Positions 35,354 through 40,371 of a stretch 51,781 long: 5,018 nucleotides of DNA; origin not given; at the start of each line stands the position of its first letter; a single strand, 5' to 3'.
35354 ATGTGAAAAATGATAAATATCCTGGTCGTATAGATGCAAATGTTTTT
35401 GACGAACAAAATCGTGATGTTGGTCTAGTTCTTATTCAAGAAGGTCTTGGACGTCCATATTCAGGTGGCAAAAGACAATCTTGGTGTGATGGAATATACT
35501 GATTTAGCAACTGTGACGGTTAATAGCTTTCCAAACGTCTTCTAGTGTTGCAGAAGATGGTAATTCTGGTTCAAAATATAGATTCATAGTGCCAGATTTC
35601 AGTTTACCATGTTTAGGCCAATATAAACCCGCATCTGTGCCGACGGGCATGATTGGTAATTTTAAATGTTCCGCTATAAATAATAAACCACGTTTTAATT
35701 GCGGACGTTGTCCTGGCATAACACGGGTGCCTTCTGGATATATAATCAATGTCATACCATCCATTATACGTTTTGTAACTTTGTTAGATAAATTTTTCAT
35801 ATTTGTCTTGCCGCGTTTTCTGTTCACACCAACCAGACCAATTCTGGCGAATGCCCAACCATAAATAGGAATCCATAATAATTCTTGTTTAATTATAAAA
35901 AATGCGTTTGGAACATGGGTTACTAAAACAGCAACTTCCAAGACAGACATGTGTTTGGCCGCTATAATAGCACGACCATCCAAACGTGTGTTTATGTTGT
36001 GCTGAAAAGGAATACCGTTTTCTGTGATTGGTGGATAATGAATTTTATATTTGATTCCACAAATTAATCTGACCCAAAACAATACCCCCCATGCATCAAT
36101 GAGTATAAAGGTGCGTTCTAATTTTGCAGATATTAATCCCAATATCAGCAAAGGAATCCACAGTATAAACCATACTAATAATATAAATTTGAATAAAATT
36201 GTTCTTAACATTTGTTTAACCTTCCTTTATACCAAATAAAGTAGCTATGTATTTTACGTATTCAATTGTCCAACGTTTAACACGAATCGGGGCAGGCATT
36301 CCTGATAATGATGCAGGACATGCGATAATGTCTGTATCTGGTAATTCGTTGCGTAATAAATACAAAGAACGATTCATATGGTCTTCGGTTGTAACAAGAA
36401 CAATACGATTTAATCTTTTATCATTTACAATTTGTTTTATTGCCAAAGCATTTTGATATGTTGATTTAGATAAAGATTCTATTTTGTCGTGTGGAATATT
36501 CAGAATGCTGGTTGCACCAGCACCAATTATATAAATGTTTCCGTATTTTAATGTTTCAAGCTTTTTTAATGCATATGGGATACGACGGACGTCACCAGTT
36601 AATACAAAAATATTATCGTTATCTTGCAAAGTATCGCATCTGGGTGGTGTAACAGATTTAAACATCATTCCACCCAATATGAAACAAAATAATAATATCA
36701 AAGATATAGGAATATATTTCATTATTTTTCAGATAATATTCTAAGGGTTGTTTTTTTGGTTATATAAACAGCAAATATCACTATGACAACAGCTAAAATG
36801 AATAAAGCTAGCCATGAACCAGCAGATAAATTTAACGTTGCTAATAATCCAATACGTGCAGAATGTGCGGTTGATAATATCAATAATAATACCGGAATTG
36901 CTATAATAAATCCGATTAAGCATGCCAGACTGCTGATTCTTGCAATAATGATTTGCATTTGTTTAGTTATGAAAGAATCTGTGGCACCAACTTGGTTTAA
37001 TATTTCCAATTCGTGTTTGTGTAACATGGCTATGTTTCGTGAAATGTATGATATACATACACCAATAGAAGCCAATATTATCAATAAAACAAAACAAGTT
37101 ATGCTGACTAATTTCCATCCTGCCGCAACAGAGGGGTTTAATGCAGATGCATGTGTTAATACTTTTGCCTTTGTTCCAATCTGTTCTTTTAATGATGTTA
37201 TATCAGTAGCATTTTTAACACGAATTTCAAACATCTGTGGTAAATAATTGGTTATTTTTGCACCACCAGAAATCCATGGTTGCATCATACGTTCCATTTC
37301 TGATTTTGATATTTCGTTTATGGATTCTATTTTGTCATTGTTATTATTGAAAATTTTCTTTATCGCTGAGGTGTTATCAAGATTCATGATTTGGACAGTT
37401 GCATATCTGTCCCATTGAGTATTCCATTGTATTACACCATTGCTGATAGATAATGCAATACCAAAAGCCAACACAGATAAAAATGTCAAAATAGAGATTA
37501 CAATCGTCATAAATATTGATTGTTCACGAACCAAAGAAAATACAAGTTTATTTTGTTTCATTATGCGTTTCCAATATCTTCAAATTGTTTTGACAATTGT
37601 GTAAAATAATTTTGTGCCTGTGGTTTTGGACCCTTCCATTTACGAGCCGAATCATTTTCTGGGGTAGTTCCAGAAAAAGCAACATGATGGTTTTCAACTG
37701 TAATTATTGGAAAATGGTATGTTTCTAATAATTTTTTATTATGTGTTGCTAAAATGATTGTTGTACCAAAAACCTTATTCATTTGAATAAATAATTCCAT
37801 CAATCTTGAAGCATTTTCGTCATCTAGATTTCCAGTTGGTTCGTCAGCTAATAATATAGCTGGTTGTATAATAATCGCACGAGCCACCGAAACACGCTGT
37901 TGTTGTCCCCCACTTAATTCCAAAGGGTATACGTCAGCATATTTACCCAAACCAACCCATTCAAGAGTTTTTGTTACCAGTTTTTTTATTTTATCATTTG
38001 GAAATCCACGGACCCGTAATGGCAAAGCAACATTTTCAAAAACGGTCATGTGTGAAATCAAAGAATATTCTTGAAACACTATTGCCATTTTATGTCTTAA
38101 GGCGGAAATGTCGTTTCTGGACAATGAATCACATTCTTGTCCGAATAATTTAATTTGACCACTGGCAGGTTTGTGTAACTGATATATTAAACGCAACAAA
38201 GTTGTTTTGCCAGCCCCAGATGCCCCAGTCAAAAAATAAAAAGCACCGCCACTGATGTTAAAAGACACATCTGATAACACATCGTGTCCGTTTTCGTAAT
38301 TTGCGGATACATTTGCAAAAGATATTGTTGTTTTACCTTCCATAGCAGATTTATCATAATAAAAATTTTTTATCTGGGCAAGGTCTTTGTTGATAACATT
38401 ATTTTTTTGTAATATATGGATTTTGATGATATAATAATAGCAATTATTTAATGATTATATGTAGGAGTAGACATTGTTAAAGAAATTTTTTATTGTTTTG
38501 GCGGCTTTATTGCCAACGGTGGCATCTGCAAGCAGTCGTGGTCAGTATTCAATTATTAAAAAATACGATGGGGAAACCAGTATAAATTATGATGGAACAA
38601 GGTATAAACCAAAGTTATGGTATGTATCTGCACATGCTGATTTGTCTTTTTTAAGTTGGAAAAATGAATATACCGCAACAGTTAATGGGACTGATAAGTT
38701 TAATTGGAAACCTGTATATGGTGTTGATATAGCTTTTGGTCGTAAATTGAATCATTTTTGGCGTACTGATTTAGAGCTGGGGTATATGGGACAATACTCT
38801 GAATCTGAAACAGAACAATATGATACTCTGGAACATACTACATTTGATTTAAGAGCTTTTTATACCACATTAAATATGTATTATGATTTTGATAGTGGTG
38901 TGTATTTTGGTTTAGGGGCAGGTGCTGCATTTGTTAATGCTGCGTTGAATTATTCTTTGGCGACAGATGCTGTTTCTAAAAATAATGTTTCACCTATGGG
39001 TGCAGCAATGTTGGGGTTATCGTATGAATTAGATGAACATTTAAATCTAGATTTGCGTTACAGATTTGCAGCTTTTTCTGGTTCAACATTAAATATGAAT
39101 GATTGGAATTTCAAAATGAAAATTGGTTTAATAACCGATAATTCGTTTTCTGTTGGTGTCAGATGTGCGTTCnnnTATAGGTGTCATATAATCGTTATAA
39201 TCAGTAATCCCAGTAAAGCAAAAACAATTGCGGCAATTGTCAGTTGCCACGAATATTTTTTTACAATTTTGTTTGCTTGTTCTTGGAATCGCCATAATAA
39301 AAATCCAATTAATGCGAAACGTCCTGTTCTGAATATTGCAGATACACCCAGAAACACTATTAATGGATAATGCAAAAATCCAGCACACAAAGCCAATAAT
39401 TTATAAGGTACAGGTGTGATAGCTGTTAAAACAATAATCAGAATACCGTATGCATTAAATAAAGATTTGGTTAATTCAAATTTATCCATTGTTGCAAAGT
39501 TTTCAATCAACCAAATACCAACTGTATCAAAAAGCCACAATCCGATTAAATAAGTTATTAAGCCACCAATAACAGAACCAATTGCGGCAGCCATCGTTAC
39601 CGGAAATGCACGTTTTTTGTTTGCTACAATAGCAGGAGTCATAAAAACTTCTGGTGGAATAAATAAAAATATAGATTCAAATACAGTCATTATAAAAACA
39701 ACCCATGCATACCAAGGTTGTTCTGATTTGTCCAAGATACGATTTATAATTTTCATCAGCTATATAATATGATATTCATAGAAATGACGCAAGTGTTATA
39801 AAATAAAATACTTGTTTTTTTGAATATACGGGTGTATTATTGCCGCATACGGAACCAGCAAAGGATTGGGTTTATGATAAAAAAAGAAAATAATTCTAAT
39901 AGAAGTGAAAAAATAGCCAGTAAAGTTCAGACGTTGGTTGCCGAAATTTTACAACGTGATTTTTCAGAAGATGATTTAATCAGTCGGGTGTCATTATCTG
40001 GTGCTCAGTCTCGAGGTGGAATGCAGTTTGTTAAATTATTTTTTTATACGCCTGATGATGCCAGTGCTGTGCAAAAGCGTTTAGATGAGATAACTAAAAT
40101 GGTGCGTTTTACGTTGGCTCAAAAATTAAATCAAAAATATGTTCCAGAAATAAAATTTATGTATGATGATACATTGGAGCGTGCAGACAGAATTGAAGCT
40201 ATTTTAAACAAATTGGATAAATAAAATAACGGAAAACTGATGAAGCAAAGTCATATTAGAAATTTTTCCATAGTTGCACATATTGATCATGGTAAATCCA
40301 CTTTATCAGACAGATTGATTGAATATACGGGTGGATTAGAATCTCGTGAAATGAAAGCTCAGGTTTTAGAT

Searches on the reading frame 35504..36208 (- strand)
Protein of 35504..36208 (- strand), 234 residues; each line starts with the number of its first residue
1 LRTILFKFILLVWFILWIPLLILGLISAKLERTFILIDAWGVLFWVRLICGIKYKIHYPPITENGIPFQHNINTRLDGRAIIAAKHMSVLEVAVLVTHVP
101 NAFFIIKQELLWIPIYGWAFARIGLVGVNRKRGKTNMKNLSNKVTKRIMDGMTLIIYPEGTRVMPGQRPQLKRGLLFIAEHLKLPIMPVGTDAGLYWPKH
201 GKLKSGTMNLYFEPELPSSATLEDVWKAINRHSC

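Call 78: search_protein_families(library=pfam, proteins=[window:35504-36208:-], max_evalue=0.001)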
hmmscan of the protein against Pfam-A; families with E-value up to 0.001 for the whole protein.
window:35504-36208:- (234 aa): 1 family
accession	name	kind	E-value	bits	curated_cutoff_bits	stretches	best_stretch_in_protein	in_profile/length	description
PF01553.26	Acyltransferase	-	4.4e-20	72.3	23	1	73-190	9-130/132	Acyltransferase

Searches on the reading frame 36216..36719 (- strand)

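Call 78: search_protein_families(library=pfam, proteins=[window:36216-36719:-], max_evalue=0.001)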
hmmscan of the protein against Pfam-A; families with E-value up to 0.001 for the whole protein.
window:36216-36719:- (167 aa): 1 family
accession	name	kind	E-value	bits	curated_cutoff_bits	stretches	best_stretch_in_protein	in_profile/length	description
PF02698.23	DUF218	-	5.6e-09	36.5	27.6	1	80-136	62-109/133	DUF218 domain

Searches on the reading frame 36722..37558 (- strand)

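Call 78: search_protein_families(library=pfam, proteins=[window:36722-37558:-], max_evalue=0.001)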
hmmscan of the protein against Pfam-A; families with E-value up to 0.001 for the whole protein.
window:36722-37558:- (278 aa): 1 family
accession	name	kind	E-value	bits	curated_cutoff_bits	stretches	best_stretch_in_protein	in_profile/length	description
PF02687.27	FtsX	-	9.4e-06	26.1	25.5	1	156-267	2-111/120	FtsX-like permease C-terminal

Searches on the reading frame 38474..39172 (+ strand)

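Call 78: search_protein_families(library=pfam, proteins=[window:38474-39172:+], max_evalue=0.001)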
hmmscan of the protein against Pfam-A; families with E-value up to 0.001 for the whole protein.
window:38474-39172:+ (233 aa): 1 family
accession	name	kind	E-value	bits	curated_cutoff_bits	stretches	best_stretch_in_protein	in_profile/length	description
PF13505.12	OMP_b-brl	-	7.5e-10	39.7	28.7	1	50-233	23-175/175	Outer membrane protein beta-barrel domain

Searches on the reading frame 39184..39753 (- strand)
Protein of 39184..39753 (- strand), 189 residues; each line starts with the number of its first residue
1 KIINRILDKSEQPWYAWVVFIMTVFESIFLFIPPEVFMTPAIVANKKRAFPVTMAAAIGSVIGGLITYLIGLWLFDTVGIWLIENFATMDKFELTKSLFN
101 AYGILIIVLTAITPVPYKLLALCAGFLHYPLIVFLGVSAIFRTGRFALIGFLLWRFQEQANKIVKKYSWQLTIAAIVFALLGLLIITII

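Call 78: search_protein_families(library=pfam, proteins=[window:39184-39753:-], max_evalue=0.001)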
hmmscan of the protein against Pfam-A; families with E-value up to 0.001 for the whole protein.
window:39184-39753:- (189 aa): 1 family
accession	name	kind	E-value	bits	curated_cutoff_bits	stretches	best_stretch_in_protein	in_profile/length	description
PF09335.16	VTT_dom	-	2.1e-11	44.8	33.9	1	33-140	2-108/123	VTT domain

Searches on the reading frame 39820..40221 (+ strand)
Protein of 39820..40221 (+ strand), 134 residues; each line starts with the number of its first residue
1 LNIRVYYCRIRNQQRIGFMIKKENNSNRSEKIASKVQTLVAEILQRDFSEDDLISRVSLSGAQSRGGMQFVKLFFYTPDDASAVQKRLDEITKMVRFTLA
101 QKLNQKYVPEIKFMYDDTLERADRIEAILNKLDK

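Call 78: search_protein_families(library=pfam, proteins=[window:39820-40221:+], max_evalue=0.001)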
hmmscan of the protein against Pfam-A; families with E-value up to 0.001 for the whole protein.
window:39820-40221:+ (134 aa): 1 family
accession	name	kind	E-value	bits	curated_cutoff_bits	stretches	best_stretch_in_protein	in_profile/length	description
PF02033.23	RBFA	-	1.5e-16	61.1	34.7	1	28-129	1-105/105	Ribosome-binding factor A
